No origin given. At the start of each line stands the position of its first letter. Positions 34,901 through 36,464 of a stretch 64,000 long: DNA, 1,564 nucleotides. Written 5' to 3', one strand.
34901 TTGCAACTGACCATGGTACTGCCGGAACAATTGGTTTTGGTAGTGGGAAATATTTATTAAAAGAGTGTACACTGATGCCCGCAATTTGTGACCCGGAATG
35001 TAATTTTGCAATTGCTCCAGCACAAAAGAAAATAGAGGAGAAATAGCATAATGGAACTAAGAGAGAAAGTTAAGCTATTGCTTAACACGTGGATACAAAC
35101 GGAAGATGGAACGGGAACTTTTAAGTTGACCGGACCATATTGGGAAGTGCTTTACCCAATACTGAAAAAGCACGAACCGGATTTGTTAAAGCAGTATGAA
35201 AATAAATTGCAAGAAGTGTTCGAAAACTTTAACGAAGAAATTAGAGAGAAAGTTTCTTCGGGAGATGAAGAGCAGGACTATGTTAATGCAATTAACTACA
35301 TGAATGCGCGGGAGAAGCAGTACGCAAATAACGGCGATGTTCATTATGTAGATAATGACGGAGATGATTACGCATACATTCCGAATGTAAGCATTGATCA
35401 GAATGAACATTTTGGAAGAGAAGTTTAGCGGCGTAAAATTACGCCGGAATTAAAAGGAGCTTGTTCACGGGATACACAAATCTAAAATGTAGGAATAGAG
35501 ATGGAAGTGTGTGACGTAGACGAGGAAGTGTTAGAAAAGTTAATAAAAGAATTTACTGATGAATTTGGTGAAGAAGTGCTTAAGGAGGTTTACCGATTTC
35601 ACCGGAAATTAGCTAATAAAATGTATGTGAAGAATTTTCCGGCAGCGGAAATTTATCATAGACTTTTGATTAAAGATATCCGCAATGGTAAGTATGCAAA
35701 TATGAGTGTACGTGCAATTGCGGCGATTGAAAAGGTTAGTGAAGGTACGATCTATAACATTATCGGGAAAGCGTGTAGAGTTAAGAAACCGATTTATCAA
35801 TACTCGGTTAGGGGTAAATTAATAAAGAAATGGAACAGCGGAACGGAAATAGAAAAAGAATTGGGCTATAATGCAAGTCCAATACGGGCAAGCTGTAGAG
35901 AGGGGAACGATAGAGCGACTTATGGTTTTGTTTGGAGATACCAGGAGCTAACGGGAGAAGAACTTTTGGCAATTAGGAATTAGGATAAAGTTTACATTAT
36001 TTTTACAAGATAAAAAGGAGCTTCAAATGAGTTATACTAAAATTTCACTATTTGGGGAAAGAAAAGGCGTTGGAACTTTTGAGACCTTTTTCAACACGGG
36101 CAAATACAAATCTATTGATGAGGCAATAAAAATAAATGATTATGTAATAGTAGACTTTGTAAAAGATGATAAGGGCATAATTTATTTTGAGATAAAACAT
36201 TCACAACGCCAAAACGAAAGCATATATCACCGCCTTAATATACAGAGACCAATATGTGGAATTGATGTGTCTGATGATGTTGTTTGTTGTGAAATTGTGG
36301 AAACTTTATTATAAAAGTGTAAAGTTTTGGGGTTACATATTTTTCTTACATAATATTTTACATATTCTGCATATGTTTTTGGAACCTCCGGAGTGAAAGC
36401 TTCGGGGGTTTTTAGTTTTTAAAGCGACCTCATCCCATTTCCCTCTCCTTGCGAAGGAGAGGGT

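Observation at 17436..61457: Five copies of a two-block regulatory element in front of every structural operon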

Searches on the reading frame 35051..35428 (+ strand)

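Call 27: search_protein_families(library=pfam, max_evalue=0.1, proteins=[window:35051-35428:+])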
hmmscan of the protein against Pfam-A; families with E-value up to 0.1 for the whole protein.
window:35051-35428:+ (125 aa): 0 families

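Call 47: search_protein_families(library=phrogs, max_evalue=0.01, proteins=[window:35051-35428:+])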
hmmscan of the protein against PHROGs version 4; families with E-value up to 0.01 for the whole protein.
window:35051-35428:+ (125 aa): 1 family
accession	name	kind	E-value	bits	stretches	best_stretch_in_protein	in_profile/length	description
phrog_24256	-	unknown function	0.0073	17.3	1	23-98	36-108/118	-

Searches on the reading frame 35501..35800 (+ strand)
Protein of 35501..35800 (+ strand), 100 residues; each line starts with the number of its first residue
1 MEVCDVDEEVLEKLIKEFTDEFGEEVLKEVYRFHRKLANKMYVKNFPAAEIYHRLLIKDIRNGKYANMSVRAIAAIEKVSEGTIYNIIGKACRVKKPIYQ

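Call 53: search_solved_structures(query=A3, max_evalue=10, show_alignments=3)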
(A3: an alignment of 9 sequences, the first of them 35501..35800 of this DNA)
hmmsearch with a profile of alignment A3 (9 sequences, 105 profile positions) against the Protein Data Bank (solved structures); distinct sequences matched with E-value up to 10: 18.
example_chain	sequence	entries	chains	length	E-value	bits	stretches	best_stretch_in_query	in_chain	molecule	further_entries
2iu5_A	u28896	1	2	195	0.013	18.8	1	48-90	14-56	HTH-TYPE DHAKLM OPERON TRANSCRIPTIONAL ACTIVATOR DHAS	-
3mvp_A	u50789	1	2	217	0.16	15.3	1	59-89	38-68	TetR/AcrR transcriptional regulator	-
3ii2_A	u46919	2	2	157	0.23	14.8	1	30-93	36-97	Putative uncharacterized protein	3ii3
7y8u_E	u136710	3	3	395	0.23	14.7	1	3-33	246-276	AlbE homolog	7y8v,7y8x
3nrg_A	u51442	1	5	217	0.34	14.2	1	55-90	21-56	TetR family transcriptional regulator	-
2rae_A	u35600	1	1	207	0.37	14.1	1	58-88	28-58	Transcriptional regulator, AcrR family protein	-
3ild_A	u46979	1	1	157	0.43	13.9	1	31-93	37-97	Putative uncharacterized protein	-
2fq4_A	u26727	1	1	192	0.47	13.8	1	58-87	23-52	Transcriptional regulator, TetR family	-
5c4y_A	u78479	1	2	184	0.57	13.5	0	50-87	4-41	Putative transcription regulator Lmo0852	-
8x0a_A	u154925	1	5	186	0.69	13.2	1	58-89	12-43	Putative mycofactocin biosynthesis transcriptional regulator MftR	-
6lkg_A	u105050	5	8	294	0.83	13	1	19-72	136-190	ABC transporter, solute-binding protein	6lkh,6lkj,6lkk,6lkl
6lki_A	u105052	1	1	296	0.83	13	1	19-72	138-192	ABC transporter, solute-binding protein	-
3lwj_A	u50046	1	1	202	1.2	12.5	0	60-89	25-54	Putative TetR-family transcriptional regulator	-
3he0_A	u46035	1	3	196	1.2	12.5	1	60-89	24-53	Transcriptional regulator, TetR family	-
6lsv_A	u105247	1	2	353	1.3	12.4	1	14-44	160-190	Probable 2-oxoglutarate-dependent dioxygenase At5g05600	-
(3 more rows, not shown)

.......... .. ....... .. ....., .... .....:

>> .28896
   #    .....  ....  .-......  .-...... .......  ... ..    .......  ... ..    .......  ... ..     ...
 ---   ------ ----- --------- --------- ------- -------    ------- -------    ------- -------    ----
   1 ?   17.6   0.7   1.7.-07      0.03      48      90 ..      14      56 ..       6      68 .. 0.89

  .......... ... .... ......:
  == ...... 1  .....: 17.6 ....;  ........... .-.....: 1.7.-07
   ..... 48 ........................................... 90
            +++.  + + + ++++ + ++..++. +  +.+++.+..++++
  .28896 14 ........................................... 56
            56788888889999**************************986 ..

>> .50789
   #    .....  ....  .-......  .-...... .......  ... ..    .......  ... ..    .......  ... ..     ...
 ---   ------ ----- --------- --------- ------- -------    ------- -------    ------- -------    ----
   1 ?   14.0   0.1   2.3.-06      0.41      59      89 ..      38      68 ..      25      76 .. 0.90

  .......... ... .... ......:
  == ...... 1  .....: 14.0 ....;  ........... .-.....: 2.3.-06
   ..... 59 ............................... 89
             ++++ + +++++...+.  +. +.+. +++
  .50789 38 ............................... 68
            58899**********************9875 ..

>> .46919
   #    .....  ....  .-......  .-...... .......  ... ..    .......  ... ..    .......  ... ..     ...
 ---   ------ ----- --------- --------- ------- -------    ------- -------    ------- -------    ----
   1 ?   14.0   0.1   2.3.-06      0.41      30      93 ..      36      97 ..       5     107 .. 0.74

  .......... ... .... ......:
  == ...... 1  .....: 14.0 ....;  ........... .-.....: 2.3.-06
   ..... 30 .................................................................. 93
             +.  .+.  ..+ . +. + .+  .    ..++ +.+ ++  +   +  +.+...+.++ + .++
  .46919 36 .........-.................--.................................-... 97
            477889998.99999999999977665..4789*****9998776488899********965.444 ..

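Call 56: find_homologous_proteins(query=A3, max_evalue=0.001)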
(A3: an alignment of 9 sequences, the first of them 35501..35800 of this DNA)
Query A3 (9 sequences) (100 aa, profile of the alignment): 24 proteins with E <= 0.001 among 772 candidates.
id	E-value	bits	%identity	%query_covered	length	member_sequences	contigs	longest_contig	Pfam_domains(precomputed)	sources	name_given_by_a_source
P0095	8.5e-36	140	81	100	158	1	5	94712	-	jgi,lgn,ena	-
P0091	1.2e-35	139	100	100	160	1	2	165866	-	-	-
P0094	1.4e-35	139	83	100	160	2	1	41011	-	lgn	-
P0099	4.9e-34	134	31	87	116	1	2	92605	-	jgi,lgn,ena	jgi:hypothetical protein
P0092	7.0e-34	134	86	100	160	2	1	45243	PF07453.20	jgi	jgi:predicted DNA-binding protein YlxM (UPF0122 family)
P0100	1.3e-33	133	34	87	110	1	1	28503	-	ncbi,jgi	jgi:hypothetical protein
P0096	3.3e-33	132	80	100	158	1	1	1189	-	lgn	-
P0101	1.2e-32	130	40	87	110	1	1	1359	-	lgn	-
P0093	1.8e-31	126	80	100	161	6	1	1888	PF07453.20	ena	-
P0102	2.0e-31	126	32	87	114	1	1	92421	-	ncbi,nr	ncbi:MAG: hypothetical protein RDU14_16660 [Melioribacteraceae bacterium]|nr:hypothetical protein [M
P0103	2.5e-31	126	34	87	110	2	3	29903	-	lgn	-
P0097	8.6e-31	124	72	100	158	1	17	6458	-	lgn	-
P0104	8.7e-31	124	32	87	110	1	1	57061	-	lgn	-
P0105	1.2e-30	123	22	88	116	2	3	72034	-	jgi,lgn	jgi:hypothetical protein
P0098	1.5e-30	123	72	100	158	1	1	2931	-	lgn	-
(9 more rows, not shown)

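Call 59: search_protein_representatives(protein=window:35501-35800:+)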
Query: 100 residues. Proteins with E-value up to 0.001 (for the whole library): 26; up to 1e-10: 9; up to 1e-30: 1. The best 26 are listed.
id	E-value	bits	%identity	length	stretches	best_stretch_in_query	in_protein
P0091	1.6e-58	210.6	100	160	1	1-100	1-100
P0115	7.3e-18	80.5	44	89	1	5-84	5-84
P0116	1.1e-16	76.8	45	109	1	4-89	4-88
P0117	6.2e-12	61.5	37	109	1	3-89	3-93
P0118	7.5e-12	61.3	41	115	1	1-88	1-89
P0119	7.7e-12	61.3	40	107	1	6-90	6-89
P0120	1.4e-11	60.4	34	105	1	6-90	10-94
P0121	7.6e-11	58.1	36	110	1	3-75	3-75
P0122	9.8e-11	57.7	35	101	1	5-96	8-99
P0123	2.4e-09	53.2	37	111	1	2-87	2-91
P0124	3.3e-09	52.8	32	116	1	5-91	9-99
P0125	5.9e-09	52.0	35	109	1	2-90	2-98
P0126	1.3e-07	47.7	33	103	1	8-90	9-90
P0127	1.4e-07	47.6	34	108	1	1-94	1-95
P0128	1.0e-06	44.8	35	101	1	7-89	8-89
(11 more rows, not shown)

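Call 73: predict_structure(alignment_id=A5)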
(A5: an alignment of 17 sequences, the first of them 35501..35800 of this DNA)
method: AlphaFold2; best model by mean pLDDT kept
length: 100 residues; sequences in the alignment: 17
mean_pLDDT: 86.2   pTM: 0.65
mean pLDDT of the five models: 86.2, 84.3, 84.2, 83.2, 83.1
residues with pLDDT >= 90: 64; 70-90: 24; 50-70: 5; < 50: 7
segments of 3 or more residues with pLDDT < 50: 96-100
pLDDT, mean of each block of 10 residues (from residue 1): 69 95 95 92 86 92 92 94 91 56
secondary structure, 60 per line:
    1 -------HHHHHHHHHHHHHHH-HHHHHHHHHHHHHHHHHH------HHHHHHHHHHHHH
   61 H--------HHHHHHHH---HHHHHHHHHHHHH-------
elements in order: H8-22 H24-41 H48-61 H70-77 H81-93

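Call 78: fold_search(model_id=the predicted structure, library=pdb)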
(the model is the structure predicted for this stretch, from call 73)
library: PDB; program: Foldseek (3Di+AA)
matches with E <= 10: 416; with E <= 0.001: 0
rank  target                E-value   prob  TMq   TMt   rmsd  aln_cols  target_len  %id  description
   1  3hug_A                6.1e-01  0.54  0.30  0.37  12.2        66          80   24  Crystal structure of Mycobacterium tuberculosis anti-sigma factor RslA in complex with -35 promoter binding domain of  (released 2010-03-02)
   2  3hug_C                6.5e-01  0.60  0.30  0.38  11.3        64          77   25  Crystal structure of Mycobacterium tuberculosis anti-sigma factor RslA in complex with -35 promoter binding domain of  (released 2010-03-02)
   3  3hug_E                8.9e-01  0.57  0.30  0.40  10.4        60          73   25  Crystal structure of Mycobacterium tuberculosis anti-sigma factor RslA in complex with -35 promoter binding domain of  (released 2010-03-02)
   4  3hug_G                9.5e-01  0.60  0.30  0.40   9.9        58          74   26  Crystal structure of Mycobacterium tuberculosis anti-sigma factor RslA in complex with -35 promoter binding domain of  (released 2010-03-02)
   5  4r1h_B                1.2e+00  0.60  0.37  0.33   4.2        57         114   19  GntR family transcriptional regulator from Listeria monocytogenes (released 2014-08-20)
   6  6on4_B                1.3e+00  0.69  0.34  0.17   3.1        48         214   19  Crystal structure of the GntR-type sialoregulator NanR from Escherichia coli, in complex with sialic acid (released 2020-07-08)
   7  4r1h_A                1.3e+00  0.57  0.37  0.33   4.1        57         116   19  GntR family transcriptional regulator from Listeria monocytogenes (released 2014-08-20)
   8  3n97_A                1.4e+00  0.38  0.32  0.54   6.1        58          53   19  RNA polymerase alpha C-terminal domain (E. coli) and sigma region 4 (T. aq. mutant) bound to (UP,-35 element) DNA (released 2011-06-08)
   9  3hug_K                1.4e+00  0.38  0.30  0.41   9.9        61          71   26  Crystal structure of Mycobacterium tuberculosis anti-sigma factor RslA in complex with -35 promoter binding domain of  (released 2010-03-02)
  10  1trr_A                1.4e+00  0.28  0.39  0.37  11.3        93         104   19  TANDEM BINDING IN CRYSTALS OF A TRP REPRESSOR/OPERATOR HALF-SITE COMPLEX (released 1993-10-21)
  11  3kln_B                1.5e+00  0.15  0.29  0.15  16.0        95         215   21  Vibrio cholerae VpsT (released 2010-02-09)
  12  1rio_H                1.8e+00  0.57  0.32  0.48   3.2        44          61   20  Structure of bacteriophage lambda cI-NTD in complex with sigma-region4 of Thermus aquaticus bound to DNA (released 2004-01-27)
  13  9a58_A                1.8e+00  0.25  0.29  0.08  12.6        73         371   14  Integrative model of SIGA-RPOC by crosslinking MS and deep learning (released 2024-09-18)
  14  3onq_A                1.8e+00  0.16  0.30  0.13  11.2        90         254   16  Crystal Structure of Regulator of Polyketide Synthase Expression BAD_0249 from Bifidobacterium adolescentis (released 2010-09-08)
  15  9jpj_E                1.9e+00  0.41  0.34  0.18   3.3        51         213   22  Crystal structure of DhdR in complex with DNA (released 2024-11-06)
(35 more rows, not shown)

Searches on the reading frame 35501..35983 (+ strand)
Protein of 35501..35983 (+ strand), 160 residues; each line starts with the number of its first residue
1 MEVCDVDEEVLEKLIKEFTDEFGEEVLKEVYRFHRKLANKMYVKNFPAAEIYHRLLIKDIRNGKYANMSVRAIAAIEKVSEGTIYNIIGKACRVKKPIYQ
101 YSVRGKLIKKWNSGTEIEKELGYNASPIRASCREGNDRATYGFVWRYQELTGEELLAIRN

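Call 7: search_protein_families(library=phrogs, proteins=[window:35501-35983:+])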
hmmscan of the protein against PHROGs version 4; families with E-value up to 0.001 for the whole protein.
window:35501-35983:+ (160 aa): 0 families

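Call 26: search_protein_families(library=pfam, max_evalue=0.1, proteins=[window:35501-35983:+])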
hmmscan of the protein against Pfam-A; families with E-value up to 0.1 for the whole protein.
window:35501-35983:+ (160 aa): 5 families
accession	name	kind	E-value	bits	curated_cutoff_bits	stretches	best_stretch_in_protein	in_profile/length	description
PF07453.19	NUMOD1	-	0.0004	21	22.8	1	96-128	1-33/37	NUMOD1 domain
PF13936.12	HTH_38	-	0.013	15.6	27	1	59-86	12-39/44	Helix-turn-helix domain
PF13542.12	HTH_Tnp_ISL3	-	0.023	14.6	27.4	1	67-88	26-47/51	Helix-turn-helix domain of transposase family ISL3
PF14493.12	HTH_40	-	0.071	13.9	27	0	67-96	12-41/89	Helix-turn-helix domain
PF13384.12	HTH_23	-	0.08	13.2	24.6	0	66-88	15-38/50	Homeodomain-like domain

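Call 50: find_homologous_proteins(query=window:35501-35980:+, max_evalue=0.01)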
Query seq(160 aa) (160 aa): 8 proteins with E <= 0.01 among 135 candidates.
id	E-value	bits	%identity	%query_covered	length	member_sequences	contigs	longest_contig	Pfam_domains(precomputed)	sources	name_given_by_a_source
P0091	4.7e-101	353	100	100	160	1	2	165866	-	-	-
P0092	5.3e-87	307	86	100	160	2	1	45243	PF07453.20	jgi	jgi:predicted DNA-binding protein YlxM (UPF0122 family)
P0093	4.8e-80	285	81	99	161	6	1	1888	PF07453.20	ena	-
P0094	1.6e-73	263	74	100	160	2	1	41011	-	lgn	-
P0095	2.5e-72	260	73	100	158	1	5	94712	-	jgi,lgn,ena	-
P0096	1.9e-70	253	72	100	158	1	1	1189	-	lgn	-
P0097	6.8e-68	245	69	99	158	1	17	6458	-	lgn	-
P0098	3.6e-64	233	65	100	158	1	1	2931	-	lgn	-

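Call 63: predict_structure(alignment_id=A4)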
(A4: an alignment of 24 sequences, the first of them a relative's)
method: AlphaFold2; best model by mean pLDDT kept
length: 160 residues; sequences in the alignment: 24
mean_pLDDT: 72.5   pTM: 0.57
mean pLDDT of the five models: 72.5, 71.1, 71.0, 63.4, 61.8
residues with pLDDT >= 90: 32; 70-90: 57; 50-70: 47; < 50: 24
segments of 3 or more residues with pLDDT < 50: 137-150, 155-160
pLDDT, mean of each block of 10 residues (from residue 1): 70 95 95 89 82 87 81 91 82 63 65 65 56 54 42 43
secondary structure, 60 per line:
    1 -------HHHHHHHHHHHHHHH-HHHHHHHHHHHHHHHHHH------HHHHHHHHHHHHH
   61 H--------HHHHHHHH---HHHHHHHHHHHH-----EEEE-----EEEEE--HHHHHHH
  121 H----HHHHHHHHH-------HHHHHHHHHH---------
elements in order: H8-22 H24-41 H48-61 H70-77 H81-92 E98-101 E107-111 H114-121 H126-134 H142-151

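Call 66: fold_search(model_id=the predicted structure, library=pdb)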
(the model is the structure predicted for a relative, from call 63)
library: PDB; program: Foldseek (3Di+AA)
matches with E <= 10: 849; with E <= 0.001: 0
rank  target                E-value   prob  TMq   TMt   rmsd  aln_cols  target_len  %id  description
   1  5hli_A                1.4e-01  0.28  0.25  0.27  18.2       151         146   15  Structure of Disulfide formed AbfR (released 2017-01-25)
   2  8zde_C                1.5e-01  0.28  0.24  0.27  17.1       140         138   11  Crystal structure of HsmR with DNA bound (released 2025-11-05)
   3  8zde_A                1.6e-01  0.33  0.24  0.27  16.5       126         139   13  Crystal structure of HsmR with DNA bound (released 2025-11-05)
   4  6pco_B                1.6e-01  0.28  0.24  0.27  18.2       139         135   16  Mechanism for regulation of DNA binding of Bordetella bronchiseptica BpsR by 6-hydroxynicotinic acid (released 2019-11-06)
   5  6pcp_B                2.0e-01  0.28  0.25  0.29  17.6       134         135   16  Mechanism for regulation of DNA binding of Bordetella bronchiseptica BpsR by 6-hydroxynicotinic acid (released 2019-11-06)
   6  2fxa_B                2.2e-01  0.28  0.26  0.24  18.2       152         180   16  Structure of the Protease Production Regulatory Protein hpr from Bacillus subtilis. (released 2006-03-14)
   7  4r1h_A                2.4e-01  0.38  0.25  0.32  16.0       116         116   17  GntR family transcriptional regulator from Listeria monocytogenes (released 2014-08-20)
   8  3e6m_B                2.5e-01  0.21  0.24  0.26  17.4       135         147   12  The crystal structure of a MarR family transcriptional regulator from Silicibacter pomeroyi DSS. (released 2008-09-02)
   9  6ix7_A                2.8e-01  0.14  0.18  0.08  18.7       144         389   12  The structure of LepI C52A in complex with SAH and substrate analogue (released 2019-07-17)
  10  2fxa_A                3.0e-01  0.25  0.25  0.26  17.8       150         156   17  Structure of the Protease Production Regulatory Protein hpr from Bacillus subtilis. (released 2006-03-14)
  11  2nnn_C                3.2e-01  0.23  0.25  0.29  17.6       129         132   15  Crystal structure of probable transcriptional regulator from Pseudomonas aeruginosa (released 2006-11-21)
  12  7dvr                  3.4e-01  0.16  0.23  0.25  21.4       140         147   13  Crystal structure of heme sensor protein PefR from Streptococcus agalactiae in complex with heme (released 2021-09-29)
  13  4r1h_B                3.6e-01  0.35  0.25  0.33  19.1       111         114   17  GntR family transcriptional regulator from Listeria monocytogenes (released 2014-08-20)
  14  1s3j_B                3.8e-01  0.25  0.26  0.28  18.1       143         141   11  X-ray crystal structure of YusO protein from Bacillus subtilis (released 2004-04-13)
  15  3e6m_D                3.8e-01  0.25  0.26  0.27  17.2       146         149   12  The crystal structure of a MarR family transcriptional regulator from Silicibacter pomeroyi DSS. (released 2008-09-02)
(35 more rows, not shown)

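Call 84: search_protein_families(library=ncbifam, max_evalue=1, proteins=[window:35501-35980:+])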
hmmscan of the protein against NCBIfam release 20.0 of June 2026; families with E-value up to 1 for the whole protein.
window:35501-35980:+ (160 aa): 4 families
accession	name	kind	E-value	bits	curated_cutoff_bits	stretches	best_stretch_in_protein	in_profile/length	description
NF006930.0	PRK09415.1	subfamily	0.039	13.8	198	1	7-35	10-38/179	RNA polymerase factor sigma C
NF001072.0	PRK00118.2-2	equivalog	0.055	13.8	97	1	67-121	33-84/111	putative DNA-binding protein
TIGR02937.1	sigma70-ECF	superfamily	0.076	12.6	42.9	1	8-91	108-157/165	sigma-70 family RNA polymerase sigma factor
NF033558.1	transpos_IS1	equivalog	0.08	12.9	100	1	32-93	21-81/199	IS1 family transposase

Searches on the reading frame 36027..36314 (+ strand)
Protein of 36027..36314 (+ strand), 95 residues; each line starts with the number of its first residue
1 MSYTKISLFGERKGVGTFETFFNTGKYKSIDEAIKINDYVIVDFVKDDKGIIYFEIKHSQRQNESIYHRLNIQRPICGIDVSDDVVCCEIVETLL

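Call 27: search_protein_families(library=pfam, max_evalue=0.1, proteins=[window:36027-36314:+])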
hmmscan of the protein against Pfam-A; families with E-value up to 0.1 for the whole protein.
window:36027-36314:+ (95 aa): 2 families
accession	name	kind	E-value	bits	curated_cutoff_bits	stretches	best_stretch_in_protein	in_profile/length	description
PF23253.1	KH_PARP14_6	-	0.06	13.9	27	0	30-57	2-29/68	PARP14, sixth type I KH domain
PF01930.23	Cas_Cas4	-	0.063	13.8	22.7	1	25-66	40-81/160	Domain of unknown function DUF83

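Call 47: search_protein_families(library=phrogs, max_evalue=0.01, proteins=[window:36027-36314:+])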
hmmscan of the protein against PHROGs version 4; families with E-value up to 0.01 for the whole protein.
window:36027-36314:+ (95 aa): 0 families

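Call 84: search_protein_families(library=ncbifam, max_evalue=1, proteins=[window:36027-36311:+])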
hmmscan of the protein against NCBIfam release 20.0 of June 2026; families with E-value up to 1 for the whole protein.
window:36027-36311:+ (95 aa): 0 families
